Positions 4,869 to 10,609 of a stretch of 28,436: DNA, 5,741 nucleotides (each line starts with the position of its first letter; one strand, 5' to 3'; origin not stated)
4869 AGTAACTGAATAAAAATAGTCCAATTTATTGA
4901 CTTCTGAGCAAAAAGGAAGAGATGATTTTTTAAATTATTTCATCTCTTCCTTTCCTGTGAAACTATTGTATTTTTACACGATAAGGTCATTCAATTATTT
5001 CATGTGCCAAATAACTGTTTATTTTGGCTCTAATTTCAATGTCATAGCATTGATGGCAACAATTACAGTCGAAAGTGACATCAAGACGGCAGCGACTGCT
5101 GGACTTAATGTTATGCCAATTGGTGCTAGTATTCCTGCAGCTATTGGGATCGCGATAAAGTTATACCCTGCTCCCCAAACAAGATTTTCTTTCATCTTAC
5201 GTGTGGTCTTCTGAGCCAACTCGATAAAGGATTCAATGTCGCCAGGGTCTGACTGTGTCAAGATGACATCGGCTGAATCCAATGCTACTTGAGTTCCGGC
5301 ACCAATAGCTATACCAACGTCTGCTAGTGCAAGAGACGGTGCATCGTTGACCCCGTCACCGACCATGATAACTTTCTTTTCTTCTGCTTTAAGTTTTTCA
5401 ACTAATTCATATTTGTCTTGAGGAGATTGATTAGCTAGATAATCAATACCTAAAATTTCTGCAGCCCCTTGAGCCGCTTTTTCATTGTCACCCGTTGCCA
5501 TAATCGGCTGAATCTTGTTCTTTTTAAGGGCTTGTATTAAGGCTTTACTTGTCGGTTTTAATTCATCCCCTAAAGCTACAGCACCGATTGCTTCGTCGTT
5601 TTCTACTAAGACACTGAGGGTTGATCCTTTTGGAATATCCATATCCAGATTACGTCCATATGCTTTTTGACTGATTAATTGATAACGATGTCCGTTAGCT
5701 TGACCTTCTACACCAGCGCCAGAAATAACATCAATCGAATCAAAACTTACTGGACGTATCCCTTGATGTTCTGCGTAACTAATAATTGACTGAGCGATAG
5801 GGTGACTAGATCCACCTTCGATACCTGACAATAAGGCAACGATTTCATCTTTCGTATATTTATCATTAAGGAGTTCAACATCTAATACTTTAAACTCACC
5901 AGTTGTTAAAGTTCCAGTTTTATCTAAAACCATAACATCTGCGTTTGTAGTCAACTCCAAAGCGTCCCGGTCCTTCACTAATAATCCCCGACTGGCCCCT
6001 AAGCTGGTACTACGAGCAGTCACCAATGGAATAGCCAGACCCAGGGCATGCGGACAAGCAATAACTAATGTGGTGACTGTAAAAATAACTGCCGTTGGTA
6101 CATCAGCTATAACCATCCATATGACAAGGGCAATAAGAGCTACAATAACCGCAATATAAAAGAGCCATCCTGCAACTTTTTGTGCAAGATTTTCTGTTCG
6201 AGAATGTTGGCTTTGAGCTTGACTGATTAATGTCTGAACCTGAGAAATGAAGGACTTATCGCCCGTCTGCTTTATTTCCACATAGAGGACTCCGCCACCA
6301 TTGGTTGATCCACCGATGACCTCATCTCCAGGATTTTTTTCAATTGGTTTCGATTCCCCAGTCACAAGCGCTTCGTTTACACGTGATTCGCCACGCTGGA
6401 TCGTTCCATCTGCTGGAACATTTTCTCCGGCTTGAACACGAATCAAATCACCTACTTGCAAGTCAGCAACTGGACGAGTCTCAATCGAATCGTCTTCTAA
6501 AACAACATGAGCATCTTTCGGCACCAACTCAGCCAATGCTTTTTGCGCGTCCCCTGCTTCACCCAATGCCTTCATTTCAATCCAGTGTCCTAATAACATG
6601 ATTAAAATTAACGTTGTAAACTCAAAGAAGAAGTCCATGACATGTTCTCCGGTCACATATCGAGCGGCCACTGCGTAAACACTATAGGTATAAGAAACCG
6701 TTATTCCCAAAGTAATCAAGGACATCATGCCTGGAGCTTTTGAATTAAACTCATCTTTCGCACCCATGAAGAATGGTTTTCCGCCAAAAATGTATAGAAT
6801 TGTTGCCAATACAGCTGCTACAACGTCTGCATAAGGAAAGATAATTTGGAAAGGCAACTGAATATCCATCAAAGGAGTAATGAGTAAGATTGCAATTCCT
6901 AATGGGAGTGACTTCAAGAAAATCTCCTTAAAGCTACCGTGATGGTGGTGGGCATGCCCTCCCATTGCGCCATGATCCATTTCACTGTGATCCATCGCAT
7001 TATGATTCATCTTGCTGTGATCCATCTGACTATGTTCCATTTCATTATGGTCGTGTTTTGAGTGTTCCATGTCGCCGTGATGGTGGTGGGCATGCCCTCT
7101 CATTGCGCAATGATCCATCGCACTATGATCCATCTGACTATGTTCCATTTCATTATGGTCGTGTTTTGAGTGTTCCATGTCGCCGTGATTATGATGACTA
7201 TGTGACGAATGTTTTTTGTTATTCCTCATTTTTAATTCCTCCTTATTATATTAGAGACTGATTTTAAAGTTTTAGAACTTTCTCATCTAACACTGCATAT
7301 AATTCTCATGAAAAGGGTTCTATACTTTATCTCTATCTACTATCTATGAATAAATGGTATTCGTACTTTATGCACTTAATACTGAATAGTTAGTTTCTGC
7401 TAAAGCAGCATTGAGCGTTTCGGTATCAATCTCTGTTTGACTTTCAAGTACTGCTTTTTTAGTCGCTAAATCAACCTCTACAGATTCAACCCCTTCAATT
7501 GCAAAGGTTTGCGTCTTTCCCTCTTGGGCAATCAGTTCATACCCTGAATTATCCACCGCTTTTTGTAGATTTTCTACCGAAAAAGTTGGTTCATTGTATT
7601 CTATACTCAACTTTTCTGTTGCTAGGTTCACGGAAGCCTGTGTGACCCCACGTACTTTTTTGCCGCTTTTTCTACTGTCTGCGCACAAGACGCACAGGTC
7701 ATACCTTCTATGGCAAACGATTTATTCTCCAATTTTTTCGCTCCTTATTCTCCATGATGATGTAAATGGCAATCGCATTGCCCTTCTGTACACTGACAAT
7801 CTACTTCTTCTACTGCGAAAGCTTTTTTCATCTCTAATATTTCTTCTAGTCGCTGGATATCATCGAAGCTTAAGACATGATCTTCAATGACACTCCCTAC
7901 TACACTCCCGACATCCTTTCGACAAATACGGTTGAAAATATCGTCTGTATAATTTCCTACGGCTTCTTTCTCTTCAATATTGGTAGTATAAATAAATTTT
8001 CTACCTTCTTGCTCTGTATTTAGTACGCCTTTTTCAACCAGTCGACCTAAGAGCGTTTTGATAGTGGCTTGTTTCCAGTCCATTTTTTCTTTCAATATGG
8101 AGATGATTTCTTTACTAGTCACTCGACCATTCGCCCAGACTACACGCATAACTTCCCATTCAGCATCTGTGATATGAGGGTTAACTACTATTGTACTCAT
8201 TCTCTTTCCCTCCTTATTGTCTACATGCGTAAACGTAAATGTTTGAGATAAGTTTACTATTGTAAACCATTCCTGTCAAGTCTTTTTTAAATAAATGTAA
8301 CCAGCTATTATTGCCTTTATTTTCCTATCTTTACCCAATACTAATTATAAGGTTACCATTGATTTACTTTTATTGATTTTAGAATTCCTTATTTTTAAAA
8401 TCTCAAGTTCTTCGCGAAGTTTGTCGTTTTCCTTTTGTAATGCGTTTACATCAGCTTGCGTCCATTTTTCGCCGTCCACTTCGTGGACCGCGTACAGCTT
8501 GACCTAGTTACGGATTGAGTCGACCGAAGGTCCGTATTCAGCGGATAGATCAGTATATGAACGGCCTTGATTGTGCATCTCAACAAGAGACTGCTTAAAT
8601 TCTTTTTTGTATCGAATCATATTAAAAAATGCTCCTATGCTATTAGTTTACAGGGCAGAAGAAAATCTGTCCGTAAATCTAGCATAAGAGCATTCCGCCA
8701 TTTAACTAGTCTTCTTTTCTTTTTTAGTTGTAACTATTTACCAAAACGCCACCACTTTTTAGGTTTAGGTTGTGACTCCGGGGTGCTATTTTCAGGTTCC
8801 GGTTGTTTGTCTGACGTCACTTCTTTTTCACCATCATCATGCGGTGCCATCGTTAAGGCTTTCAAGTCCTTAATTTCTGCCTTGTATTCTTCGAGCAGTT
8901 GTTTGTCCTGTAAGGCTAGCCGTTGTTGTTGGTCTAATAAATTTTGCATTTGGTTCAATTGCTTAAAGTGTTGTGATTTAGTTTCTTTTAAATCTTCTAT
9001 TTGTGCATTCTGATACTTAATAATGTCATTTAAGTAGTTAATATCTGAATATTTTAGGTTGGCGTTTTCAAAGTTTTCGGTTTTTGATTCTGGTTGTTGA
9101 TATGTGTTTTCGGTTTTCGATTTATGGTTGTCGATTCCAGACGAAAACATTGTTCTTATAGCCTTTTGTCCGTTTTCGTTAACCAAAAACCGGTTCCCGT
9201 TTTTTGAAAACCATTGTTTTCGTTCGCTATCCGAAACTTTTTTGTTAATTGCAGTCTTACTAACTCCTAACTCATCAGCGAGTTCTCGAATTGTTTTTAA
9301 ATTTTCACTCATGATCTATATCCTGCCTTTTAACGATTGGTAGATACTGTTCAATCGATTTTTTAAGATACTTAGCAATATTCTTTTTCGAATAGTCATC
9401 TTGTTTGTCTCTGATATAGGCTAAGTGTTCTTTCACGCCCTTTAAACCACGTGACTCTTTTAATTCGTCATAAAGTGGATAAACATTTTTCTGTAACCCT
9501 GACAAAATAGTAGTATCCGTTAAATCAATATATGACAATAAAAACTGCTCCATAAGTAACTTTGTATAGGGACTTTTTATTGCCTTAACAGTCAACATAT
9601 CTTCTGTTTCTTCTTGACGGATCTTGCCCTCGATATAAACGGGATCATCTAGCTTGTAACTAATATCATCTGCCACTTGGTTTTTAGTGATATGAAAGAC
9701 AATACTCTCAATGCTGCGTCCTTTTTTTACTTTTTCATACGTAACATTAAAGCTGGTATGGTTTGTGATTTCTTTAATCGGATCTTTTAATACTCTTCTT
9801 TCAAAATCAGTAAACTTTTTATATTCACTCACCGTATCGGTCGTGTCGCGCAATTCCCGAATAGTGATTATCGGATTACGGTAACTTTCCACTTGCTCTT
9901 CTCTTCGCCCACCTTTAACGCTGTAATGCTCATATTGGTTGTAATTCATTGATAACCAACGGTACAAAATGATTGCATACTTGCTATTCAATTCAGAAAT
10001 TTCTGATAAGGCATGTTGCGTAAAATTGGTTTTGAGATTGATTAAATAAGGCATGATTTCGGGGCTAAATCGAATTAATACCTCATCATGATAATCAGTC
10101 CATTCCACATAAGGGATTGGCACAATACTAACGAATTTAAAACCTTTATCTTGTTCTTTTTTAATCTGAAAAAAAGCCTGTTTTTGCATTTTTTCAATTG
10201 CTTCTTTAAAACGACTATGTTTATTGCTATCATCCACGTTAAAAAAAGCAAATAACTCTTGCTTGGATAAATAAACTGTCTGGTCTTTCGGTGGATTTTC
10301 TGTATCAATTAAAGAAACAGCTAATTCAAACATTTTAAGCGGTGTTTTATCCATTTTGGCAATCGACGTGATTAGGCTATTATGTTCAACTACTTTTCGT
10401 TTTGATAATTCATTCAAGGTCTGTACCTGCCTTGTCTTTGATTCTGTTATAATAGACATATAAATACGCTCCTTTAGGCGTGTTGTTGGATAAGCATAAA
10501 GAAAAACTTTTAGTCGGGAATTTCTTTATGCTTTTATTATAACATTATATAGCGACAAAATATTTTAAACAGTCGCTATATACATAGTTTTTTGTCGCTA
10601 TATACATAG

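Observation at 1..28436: Window is exactly two tandem copies of a 14.2-kb plasmid unit that differ only by indels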

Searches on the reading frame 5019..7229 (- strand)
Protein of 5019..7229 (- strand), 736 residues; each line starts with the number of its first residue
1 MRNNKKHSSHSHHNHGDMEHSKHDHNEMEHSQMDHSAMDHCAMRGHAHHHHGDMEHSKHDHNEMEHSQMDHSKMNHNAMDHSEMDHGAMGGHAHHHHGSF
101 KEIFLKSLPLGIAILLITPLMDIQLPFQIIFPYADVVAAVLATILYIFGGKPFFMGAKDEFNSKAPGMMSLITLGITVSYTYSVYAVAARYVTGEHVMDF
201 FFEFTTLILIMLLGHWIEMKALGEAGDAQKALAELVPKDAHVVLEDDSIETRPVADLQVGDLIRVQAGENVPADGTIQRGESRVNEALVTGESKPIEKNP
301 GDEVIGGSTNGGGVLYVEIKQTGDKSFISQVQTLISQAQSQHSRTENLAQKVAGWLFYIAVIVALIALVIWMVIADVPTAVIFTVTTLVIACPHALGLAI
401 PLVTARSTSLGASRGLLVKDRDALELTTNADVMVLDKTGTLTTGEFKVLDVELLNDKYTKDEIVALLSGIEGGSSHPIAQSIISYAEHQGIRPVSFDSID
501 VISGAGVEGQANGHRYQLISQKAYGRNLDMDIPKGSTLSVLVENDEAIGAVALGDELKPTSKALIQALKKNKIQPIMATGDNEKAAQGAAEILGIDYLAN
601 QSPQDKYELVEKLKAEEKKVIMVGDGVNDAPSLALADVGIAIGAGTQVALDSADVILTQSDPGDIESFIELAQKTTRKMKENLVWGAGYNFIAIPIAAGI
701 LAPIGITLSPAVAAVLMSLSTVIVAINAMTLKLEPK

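Call 29: find_encoding_contigs(protein=window:5019-7178:-, flank=10000, max_places=10)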
Protein window:5019-7178:- (719 aa): 1 contig read that carries it; 1 place shown.
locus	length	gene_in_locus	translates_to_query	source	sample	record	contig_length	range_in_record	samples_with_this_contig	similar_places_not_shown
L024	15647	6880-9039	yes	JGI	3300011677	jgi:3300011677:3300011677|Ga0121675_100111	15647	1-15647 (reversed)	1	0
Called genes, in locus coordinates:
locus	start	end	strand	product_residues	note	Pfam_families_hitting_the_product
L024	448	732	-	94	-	-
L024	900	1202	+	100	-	-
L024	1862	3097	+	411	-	PF01076:Mob_Pre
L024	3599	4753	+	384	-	PF01051:Rep3_N, PF21205:Rep3_C, PF06430:L_lactis_RepB_C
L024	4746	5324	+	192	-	-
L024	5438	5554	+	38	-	-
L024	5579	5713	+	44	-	-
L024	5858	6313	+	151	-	PF03965:Penicillinase_R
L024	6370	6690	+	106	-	PF00403:HMA (weak)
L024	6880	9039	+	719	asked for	PF00122:E1-E2_ATPase, PF00702:Hydrolase, PF08282:Hydrolase_3 (faint)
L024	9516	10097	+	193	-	PF00589:Phage_integrase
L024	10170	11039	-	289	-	PF00480:ROK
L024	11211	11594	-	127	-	PF00903:Glyoxalase, PF13669:Glyoxalase_4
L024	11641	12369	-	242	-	PF19700:DUF6198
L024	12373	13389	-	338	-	PF08240:ADH_N, PF00107:ADH_zinc_N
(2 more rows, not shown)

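Call 37: search_protein_families(library=pfam, proteins=[window:5019-7229:-], max_evalue=0.01)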
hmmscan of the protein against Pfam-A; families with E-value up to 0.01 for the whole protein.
window:5019-7229:- (736 aa): 5 families
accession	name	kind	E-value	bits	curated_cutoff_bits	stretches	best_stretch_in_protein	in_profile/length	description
PF00122.25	E1-E2_ATPase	-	2.3e-47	161.3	28.1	1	235-412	2-179/181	E1-E2 ATPase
PF00702.32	Hydrolase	-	4.9e-30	105.8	26.4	1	431-637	2-191/191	haloacid dehalogenase-like hydrolase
PF08282.18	Hydrolase_3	-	4.6e-07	30.2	20.9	1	608-661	194-247/255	haloacid dehalogenase-like hydrolase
PF04610.19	TrbL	-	0.00021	21.6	25.9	1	303-392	57-142/215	TrbL/VirB6 plasmid conjugal transfer protein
PF02535.28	Zip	-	0.0083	15.8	35.1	0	9-72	109-160/323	ZIP Zinc transporter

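Call 38: search_protein_families(library=ncbifam, proteins=[window:5019-7229:-], max_evalue=0.001)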
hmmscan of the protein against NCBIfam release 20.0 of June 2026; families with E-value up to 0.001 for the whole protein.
window:5019-7229:- (736 aa): 23 families
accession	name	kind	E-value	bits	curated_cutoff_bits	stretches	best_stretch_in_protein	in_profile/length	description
TIGR01511.1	ATPase-IB1_Cu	subfamily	6.3e-194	645.8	397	1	150-732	2-542/542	copper-translocating P-type ATPase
TIGR01525.1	ATPase-IB_hvy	subfamily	7.1e-165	550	346.25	1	168-731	1-560/560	heavy metal translocating P-type ATPase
TIGR01512.1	ATPase-IB2_Cd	subfamily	1e-109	367.5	313.5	1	193-731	10-492/494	cadmium family heavy metal-translocating P-type ATPase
NF007952.0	PRK10671.1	equivalog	3.6e-107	359.5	1316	1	137-731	225-831/838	copper-exporting P-type ATPase CopA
NF008262.1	PRK11033.1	equivalog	1.4e-91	308.1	1005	1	198-731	192-727/731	zinc/cadmium/mercury/lead-transporting ATPase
NF033775.1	P_type_ZntA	exception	4.9e-78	263.2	1240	1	203-731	202-728/732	Zn(II)/Cd(II)/Pb(II) translocating P-type ATPase ZntA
TIGR01494.1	ATPase_P-type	subfamily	5.3e-78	262.6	62.3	1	207-707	2-470/478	HAD-IC family P-type ATPase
TIGR01647.1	ATPase-IIIA_H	equivalog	1.6e-47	162.2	615.5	2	197-466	51-322/755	plasma-membrane proton-efflux P-type ATPase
TIGR01497.1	kdpB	equivalog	1.1e-46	159.2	527.9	1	168-671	34-562/675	potassium-transporting ATPase subunit KdpB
NF010609.0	PRK14010.1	equivalog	2.2e-41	141.8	1323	2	169-446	35-314/673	K(+)-transporting ATPase subunit B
TIGR01517.1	ATPase-IIB_Ca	equivalog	2.4e-34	118.7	507.05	2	243-460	160-390/882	calcium-translocating P-type ATPase, PMCA-type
TIGR01116.1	ATPase-IIA1_Ca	equivalog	7e-27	93.9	703.4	2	548-660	458-586/799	calcium-translocating P-type ATPase, SERCA-type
TIGR01657.1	P-ATPase-V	hypoth_equivalog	1.9e-25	88.6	618.25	2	199-459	190-477/1055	ATP13A2 family polyamine export P-type ATPase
TIGR01522.1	ATPase-IIA2_Ca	equivalog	9.2e-25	86.6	798.3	2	599-672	569-643/854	calcium-transporting P-type ATPase, PMR1-type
TIGR01523.1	ATPase-IID_K-Na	equivalog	1.7e-23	82.2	645.05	2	598-724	672-794/997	potassium/sodium efflux P-type ATPase, fungal-type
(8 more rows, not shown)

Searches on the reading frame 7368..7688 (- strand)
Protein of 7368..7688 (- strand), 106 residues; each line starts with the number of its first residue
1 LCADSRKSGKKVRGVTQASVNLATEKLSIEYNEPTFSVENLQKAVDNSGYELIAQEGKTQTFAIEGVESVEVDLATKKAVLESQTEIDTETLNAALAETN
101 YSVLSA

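Call 37: search_protein_families(library=pfam, proteins=[window:7368-7688:-], max_evalue=0.01)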
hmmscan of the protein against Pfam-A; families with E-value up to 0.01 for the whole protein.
window:7368-7688:- (106 aa): 2 families
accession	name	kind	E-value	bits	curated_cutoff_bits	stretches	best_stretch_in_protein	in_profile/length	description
PF00403.32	HMA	-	3.9e-14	53.2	24.8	2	10-51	21-62/62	Heavy-metal-associated domain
PF19803.4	DUF6286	-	0.0034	18.2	35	0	10-48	49-87/108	Family of unknown function (DUF6286)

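Call 38: search_protein_families(library=ncbifam, proteins=[window:7368-7688:-], max_evalue=0.001)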
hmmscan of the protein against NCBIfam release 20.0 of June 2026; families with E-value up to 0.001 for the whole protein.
window:7368-7688:- (106 aa): 11 families
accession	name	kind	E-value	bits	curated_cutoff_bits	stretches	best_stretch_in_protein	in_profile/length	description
NF033795.1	chaper_CopZ_Bs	exception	5.6e-13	48.9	91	1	10-51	23-64/66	copper chaperone CopZ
NF047957.1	CopZ_AFE_1862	equivalog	1.3e-11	44.8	85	2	63-103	23-61/62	CopZ family metallochaperone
TIGR00003.1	TIGR00003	subfamily_domain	2.8e-10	40.3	62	1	11-52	24-65/66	copper ion binding protein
NF033794.2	chaper_CopZ_Eh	exception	1.6e-08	34.5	95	1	10-51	23-64/68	copper chaperone CopZ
NF047536.1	Cu_chaper_CsoZ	equivalog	2.6e-07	30.9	77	1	10-53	24-66/66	putative copper chaperone CsoZ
NF033781.1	chaper_CopP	exception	2.8e-07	30.6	112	0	12-52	25-64/65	copper-binding metallochaperone CopP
NF010311.1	PRK13748.1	subfamily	2.5e-06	26.6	600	0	6-57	18-68/560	mercury(II) reductase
TIGR02052.1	MerP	equivalog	3.5e-06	27.4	92.55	0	6-50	42-86/92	mercury resistance system periplasmic binding protein MerP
NF008262.1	PRK11033.1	equivalog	7.4e-06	24.7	1005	1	7-60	61-112/731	zinc/cadmium/mercury/lead-transporting ATPase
NF033775.1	P_type_ZntA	exception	3.4e-05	22.4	1240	0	8-59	69-118/732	Zn(II)/Cd(II)/Pb(II) translocating P-type ATPase ZntA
NF033556.1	MerTP_fusion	equivalog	5e-05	23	180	0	10-52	143-185/186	mercuric transport protein MerTP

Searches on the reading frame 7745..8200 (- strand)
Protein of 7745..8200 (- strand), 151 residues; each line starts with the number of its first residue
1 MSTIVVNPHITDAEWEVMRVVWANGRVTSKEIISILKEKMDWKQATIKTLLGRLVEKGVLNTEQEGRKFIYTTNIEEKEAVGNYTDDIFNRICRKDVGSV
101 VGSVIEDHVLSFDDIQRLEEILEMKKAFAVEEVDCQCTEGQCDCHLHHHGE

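Call 37: search_protein_families(library=pfam, proteins=[window:7745-8200:-], max_evalue=0.01)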
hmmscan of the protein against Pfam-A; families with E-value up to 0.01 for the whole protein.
window:7745-8200:- (151 aa): 4 families
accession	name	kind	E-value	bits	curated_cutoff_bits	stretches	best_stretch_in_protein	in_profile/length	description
PF03965.22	Penicillinase_R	-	1.1e-36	126.1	22.6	1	10-123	1-114/115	Penicillinase repressor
PF07848.18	PaaX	-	0.00025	21.6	24.8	1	23-71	17-64/70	PaaX-like protein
PF22194.2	F-93_WHD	-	0.0028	18.1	28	1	17-73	2-59/62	F-93, winged-helix domain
PF01047.28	MarR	-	0.0073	16.6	24.6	0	10-61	1-48/59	MarR family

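Call 38: search_protein_families(library=ncbifam, proteins=[window:7745-8200:-], max_evalue=0.001)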
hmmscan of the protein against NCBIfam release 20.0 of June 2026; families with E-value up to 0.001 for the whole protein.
window:7745-8200:- (151 aa): 5 families
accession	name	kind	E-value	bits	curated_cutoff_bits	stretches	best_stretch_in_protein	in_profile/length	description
TIGR02698.1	CopY_TcrY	equivalog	3.7e-57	192.2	121.95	1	10-138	2-130/130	CopY/TcrY family copper transport repressor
NF012168.1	BlaI_of_BCL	exception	8.4e-25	87.1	180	1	8-125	4-121/121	penicillinase repressor BlaI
NF000243.1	MecI_of_mecA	exception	4.1e-17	62.5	250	1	9-125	7-123/123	mecA-type methicillin resistance repressor MecI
NF000244.1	MecI_of_mecC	exception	2.6e-16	59.7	250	1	10-126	8-124/125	mecC-type methicillin resistance repressor MecI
NF000186.1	BlaI_of_MRSA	exception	7.8e-12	45.4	250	1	10-123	8-121/126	penicillinase repressor BlaI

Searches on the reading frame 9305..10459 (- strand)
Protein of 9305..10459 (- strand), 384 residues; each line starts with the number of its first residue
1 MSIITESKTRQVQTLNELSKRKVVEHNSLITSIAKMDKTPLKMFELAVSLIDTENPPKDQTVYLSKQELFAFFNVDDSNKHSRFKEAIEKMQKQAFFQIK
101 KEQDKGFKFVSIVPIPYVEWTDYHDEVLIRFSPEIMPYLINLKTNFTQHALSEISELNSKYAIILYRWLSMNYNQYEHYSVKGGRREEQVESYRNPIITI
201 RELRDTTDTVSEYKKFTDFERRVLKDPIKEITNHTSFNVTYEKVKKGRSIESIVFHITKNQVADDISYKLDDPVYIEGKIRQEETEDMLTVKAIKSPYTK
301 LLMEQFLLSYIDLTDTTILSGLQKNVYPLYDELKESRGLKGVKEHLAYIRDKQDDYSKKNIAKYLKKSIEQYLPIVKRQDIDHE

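Call 37: search_protein_families(library=pfam, proteins=[window:9305-10459:-], max_evalue=0.01)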
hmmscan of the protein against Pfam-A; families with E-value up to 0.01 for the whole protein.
window:9305-10459:- (384 aa): 3 families
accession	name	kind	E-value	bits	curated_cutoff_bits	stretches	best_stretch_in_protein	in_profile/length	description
PF06430.17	L_lactis_RepB_C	-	1e-58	197.5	27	1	259-381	1-123/123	Lactococcus lactis RepB C-terminus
PF01051.27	Rep3_N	-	9.2e-37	127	22.4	1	22-170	1-141/141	Initiator Replication protein, WH1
PF21205.3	Rep3_C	-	4.1e-19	69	21.1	1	199-257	1-59/59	Initiator Rep protein, WH2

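Call 38: search_protein_families(library=ncbifam, proteins=[window:9305-10459:-], max_evalue=0.001)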
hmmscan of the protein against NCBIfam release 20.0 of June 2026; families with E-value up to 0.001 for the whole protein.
window:9305-10459:- (384 aa): 2 families
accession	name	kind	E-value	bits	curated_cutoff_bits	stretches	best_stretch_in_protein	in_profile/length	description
NF038290.1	repM_Acin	exception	2.2e-27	96.2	250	1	23-267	3-233/304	replication initiation protein RepM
NF010305.0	PRK13742.1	equivalog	1.3e-15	57.4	342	1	21-258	16-243/251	replication initiation protein RepE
